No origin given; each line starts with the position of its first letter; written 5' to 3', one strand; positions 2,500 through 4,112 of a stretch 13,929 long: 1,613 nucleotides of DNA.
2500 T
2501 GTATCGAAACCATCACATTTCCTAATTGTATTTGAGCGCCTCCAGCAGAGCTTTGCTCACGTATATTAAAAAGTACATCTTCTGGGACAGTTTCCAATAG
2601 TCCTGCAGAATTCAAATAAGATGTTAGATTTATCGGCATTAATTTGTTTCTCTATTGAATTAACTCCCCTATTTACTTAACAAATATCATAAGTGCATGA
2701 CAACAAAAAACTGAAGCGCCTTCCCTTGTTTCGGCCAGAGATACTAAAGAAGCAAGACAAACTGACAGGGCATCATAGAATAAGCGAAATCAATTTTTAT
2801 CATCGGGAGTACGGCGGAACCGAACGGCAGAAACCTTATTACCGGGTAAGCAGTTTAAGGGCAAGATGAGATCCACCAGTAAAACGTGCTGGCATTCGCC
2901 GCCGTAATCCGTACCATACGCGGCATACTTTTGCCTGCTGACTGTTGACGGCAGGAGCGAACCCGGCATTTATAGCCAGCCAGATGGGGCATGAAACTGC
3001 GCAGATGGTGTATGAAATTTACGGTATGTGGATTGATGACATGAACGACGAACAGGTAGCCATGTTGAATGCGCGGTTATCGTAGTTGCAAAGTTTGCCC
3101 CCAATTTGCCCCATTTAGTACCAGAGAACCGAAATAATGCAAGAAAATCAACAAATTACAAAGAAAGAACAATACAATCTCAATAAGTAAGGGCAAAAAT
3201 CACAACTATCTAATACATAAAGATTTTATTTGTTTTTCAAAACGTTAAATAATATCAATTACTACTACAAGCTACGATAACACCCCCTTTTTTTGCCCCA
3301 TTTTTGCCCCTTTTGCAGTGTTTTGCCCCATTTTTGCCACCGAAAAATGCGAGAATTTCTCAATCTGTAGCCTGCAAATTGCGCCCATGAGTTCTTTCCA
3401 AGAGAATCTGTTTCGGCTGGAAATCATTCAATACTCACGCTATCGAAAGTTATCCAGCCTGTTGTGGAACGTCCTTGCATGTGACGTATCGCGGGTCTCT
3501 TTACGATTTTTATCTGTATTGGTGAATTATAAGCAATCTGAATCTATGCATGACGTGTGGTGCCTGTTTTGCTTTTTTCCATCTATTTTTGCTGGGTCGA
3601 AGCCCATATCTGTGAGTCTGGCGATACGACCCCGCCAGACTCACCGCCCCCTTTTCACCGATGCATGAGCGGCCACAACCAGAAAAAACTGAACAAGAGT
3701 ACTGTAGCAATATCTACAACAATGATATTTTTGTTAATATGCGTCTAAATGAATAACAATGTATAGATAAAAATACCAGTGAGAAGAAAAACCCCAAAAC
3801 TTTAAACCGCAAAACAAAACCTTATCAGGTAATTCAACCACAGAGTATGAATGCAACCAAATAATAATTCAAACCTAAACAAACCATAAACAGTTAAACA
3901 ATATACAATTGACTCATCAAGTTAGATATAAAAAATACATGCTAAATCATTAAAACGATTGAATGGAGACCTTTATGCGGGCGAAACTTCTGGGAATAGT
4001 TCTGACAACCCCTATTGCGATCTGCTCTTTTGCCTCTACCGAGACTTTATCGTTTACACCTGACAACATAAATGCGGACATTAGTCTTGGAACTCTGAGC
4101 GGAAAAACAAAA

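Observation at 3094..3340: Phased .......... repeat array at the 3' end of an integrase remnant: candidate relic attachment site or curved-DNA element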

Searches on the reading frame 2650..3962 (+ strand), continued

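Call 67: search_protein_families(library=pfam, proteins=[L006:1258-1470:+, L004:1182-1433:+, L005:1126-1380:+, L090:540-839:+, L091:599-847:+, L092:601-846:+, L093:573-827:+, L094:601-846:+], max_evalue=0.01)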
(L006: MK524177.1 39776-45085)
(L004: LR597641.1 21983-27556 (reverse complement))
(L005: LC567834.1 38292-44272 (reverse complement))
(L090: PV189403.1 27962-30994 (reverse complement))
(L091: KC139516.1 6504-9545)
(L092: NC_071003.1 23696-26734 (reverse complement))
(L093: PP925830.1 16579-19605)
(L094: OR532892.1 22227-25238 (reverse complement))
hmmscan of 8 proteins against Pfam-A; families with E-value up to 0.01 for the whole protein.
L006:1258-1470:+ (70 aa): 1 family
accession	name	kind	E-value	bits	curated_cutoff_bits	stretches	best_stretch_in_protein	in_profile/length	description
PF06806.18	DUF1233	-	1.2e-24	86.1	22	1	5-68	4-67/70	Putative excisionase (DUF1233)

L004:1182-1433:+ (83 aa): 1 family
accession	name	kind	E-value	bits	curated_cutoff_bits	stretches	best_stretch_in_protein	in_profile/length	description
PF06806.18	DUF1233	-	1.6e-31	108.1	22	1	5-73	1-69/70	Putative excisionase (DUF1233)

L005:1126-1380:+ (84 aa): 1 family
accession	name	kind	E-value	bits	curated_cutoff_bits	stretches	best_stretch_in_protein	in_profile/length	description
PF06806.18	DUF1233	-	2e-29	101.4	22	1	5-74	1-70/70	Putative excisionase (DUF1233)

L090:540-839:+ (99 aa): 1 family
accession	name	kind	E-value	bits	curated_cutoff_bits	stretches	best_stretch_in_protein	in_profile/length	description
PF06806.18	DUF1233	-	1.2e-30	105.3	22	1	24-93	1-70/70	Putative excisionase (DUF1233)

L091:599-847:+ (82 aa): 1 family
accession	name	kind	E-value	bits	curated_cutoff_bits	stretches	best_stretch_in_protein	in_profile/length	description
PF06806.18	DUF1233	-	5.5e-36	122.4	22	1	4-73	1-70/70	Putative excisionase (DUF1233)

L092:601-846:+ (81 aa): 1 family
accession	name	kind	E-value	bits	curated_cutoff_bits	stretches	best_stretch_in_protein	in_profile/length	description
PF06806.18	DUF1233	-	8.7e-33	112.2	22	1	7-72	4-69/70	Putative excisionase (DUF1233)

L093:573-827:+ (84 aa): 1 family
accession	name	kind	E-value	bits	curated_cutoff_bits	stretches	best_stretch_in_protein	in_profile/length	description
PF06806.18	DUF1233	-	1e-31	108.8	22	1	11-78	2-69/70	Putative excisionase (DUF1233)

L094:601-846:+ (81 aa): 1 family
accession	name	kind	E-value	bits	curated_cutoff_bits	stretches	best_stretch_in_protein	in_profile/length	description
PF06806.18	DUF1233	-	2.8e-34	117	22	1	4-73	1-70/70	Putative excisionase (DUF1233)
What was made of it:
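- All nine phages also carry a DUF1233-family excisionase (call 67), so co-occurrence alone cannot separate Int sites from Xis sites. Every phage that has the motif also has a DUF1233 excisionase next to int (call 67).
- Tried and rejected: All were DUF1233, so this was uninformative (call 67).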
